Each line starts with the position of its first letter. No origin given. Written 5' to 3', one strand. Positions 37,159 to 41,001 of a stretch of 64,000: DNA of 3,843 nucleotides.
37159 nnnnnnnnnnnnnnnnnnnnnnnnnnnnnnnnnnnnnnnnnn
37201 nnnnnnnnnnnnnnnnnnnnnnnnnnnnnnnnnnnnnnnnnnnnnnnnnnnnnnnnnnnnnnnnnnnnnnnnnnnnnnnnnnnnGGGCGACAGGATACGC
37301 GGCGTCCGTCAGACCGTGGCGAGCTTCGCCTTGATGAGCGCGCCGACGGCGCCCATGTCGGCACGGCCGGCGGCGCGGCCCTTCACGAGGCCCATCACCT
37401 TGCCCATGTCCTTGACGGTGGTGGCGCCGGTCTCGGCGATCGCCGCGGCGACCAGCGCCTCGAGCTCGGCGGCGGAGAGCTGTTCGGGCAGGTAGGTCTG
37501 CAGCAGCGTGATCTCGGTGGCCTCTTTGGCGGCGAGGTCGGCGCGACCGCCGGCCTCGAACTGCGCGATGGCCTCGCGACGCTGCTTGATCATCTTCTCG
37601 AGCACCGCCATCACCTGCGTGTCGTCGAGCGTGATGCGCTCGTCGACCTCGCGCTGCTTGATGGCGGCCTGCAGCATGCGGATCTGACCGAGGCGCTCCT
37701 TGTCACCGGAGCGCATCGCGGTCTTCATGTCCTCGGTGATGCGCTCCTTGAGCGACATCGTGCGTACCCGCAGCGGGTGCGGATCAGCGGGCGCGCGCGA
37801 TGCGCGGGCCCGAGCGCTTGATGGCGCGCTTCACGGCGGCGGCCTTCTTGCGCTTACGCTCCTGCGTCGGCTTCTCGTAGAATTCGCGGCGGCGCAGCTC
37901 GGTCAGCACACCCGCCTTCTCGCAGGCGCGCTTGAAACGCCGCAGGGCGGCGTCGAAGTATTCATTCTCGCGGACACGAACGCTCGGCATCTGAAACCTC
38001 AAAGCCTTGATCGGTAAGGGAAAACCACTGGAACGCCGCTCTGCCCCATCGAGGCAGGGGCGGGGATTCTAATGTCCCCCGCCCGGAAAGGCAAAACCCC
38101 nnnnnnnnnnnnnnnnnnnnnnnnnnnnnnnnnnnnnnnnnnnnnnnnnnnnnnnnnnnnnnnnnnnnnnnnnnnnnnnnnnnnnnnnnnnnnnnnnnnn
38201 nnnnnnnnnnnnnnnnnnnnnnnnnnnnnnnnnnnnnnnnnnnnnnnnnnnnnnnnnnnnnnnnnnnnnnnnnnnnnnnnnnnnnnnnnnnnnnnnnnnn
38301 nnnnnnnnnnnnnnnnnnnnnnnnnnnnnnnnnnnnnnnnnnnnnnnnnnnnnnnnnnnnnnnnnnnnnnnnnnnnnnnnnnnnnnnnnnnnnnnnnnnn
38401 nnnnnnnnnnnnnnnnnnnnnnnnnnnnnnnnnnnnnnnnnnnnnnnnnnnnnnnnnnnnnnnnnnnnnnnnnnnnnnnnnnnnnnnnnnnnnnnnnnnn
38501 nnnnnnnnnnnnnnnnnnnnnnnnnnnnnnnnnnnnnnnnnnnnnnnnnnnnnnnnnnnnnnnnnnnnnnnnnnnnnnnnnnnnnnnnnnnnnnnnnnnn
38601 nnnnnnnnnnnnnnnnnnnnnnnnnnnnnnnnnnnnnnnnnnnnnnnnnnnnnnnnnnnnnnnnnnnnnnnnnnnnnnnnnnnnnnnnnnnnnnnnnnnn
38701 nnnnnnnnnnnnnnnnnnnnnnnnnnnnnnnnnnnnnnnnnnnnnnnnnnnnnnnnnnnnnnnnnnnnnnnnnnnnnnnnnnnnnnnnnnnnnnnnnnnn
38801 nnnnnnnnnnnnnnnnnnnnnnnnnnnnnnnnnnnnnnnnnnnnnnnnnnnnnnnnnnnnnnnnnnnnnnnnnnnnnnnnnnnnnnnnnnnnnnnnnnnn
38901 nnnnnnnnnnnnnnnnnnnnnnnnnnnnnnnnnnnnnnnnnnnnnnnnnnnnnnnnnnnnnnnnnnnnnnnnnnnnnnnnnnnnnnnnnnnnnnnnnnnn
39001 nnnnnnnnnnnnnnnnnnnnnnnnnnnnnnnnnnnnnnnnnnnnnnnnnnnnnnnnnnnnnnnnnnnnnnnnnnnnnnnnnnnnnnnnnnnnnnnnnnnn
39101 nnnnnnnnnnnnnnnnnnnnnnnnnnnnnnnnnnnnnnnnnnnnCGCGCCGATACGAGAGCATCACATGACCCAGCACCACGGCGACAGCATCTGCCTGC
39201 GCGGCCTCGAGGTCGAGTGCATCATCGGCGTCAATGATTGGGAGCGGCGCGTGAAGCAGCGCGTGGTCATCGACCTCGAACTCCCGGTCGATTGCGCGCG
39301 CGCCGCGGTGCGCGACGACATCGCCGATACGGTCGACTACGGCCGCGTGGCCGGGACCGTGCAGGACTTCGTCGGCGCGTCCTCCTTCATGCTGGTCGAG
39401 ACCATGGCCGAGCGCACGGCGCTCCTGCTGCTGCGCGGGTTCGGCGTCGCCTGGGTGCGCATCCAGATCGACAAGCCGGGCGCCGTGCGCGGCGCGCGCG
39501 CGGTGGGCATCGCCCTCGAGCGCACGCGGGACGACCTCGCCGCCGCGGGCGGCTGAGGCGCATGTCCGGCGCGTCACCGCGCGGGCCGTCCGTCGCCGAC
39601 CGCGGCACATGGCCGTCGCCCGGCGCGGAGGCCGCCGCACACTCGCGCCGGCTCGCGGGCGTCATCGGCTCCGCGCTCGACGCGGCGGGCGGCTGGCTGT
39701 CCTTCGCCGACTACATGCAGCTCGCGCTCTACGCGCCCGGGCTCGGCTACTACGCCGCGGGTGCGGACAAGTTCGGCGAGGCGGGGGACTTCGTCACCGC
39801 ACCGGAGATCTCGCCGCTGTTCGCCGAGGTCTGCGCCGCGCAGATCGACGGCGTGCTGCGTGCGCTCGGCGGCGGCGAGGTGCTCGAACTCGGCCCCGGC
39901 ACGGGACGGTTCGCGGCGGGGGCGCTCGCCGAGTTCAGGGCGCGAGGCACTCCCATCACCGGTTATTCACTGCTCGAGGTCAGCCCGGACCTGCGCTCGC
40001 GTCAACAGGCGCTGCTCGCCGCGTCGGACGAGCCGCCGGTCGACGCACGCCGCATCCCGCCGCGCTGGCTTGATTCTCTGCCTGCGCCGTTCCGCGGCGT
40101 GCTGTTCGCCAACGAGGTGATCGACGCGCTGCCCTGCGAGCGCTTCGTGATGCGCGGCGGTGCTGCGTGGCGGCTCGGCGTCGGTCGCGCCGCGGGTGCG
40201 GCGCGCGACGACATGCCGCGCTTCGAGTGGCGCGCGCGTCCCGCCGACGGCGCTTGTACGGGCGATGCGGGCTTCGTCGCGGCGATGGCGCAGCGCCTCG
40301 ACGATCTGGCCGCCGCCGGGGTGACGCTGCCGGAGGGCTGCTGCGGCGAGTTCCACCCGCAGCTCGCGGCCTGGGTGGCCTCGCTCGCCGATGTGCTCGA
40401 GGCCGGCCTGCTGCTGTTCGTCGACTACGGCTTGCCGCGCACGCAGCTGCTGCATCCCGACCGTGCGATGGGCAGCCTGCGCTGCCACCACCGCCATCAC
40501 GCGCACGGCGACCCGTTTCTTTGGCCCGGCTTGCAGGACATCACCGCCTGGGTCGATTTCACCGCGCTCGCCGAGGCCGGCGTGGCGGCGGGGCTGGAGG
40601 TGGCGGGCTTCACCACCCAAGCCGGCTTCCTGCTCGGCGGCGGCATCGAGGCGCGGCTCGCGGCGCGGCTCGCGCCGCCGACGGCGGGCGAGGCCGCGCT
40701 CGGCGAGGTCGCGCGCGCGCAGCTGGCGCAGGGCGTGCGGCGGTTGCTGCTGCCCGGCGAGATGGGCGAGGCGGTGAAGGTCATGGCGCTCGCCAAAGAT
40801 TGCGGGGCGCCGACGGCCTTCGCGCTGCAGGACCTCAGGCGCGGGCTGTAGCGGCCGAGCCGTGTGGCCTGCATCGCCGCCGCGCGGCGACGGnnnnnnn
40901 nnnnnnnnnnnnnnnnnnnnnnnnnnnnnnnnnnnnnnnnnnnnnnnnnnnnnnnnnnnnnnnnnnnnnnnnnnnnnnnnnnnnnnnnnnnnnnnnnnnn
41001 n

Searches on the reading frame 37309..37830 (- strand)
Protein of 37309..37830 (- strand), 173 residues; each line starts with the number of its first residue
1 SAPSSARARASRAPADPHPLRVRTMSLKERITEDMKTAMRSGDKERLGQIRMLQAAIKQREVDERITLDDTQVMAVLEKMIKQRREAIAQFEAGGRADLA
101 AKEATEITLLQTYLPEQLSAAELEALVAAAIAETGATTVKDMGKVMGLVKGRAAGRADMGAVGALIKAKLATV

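Call 34: search_protein_families(library=pfam, proteins=[window:37309-37830:-], max_evalue=0.0001)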
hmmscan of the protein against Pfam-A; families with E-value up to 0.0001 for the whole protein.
window:37309-37830:- (173 aa): 1 family
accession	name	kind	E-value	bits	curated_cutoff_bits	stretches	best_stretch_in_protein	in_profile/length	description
PF09424.15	YqeY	-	5.4e-55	185.8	27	1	28-170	1-143/143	Yqey-like protein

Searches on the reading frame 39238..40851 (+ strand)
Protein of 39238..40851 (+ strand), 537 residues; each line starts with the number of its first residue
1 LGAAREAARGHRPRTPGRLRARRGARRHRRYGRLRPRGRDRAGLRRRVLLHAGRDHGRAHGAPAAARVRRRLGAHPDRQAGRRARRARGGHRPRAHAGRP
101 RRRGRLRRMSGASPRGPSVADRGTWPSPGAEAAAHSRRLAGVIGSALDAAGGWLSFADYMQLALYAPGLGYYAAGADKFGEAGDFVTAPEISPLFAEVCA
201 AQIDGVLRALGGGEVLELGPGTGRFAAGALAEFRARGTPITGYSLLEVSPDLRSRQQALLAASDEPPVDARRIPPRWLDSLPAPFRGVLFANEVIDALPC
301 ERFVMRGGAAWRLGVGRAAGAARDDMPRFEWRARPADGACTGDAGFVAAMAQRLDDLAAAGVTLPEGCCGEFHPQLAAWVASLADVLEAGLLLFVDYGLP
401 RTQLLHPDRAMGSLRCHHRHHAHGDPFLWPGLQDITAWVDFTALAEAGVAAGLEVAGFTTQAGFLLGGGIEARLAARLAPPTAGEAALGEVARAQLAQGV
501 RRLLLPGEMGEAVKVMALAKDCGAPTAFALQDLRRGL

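Call 34: search_protein_families(library=pfam, proteins=[window:39238-40851:+], max_evalue=0.0001)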
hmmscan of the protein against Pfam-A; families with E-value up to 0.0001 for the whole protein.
window:39238-40851:+ (537 aa): 1 family
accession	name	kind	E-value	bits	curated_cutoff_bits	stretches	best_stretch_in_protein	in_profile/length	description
PF02636.23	Methyltransf_28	-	8.9e-51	173.2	23.3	1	207-459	10-249/249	Putative S-adenosyl-L-methionine-dependent methyltransferase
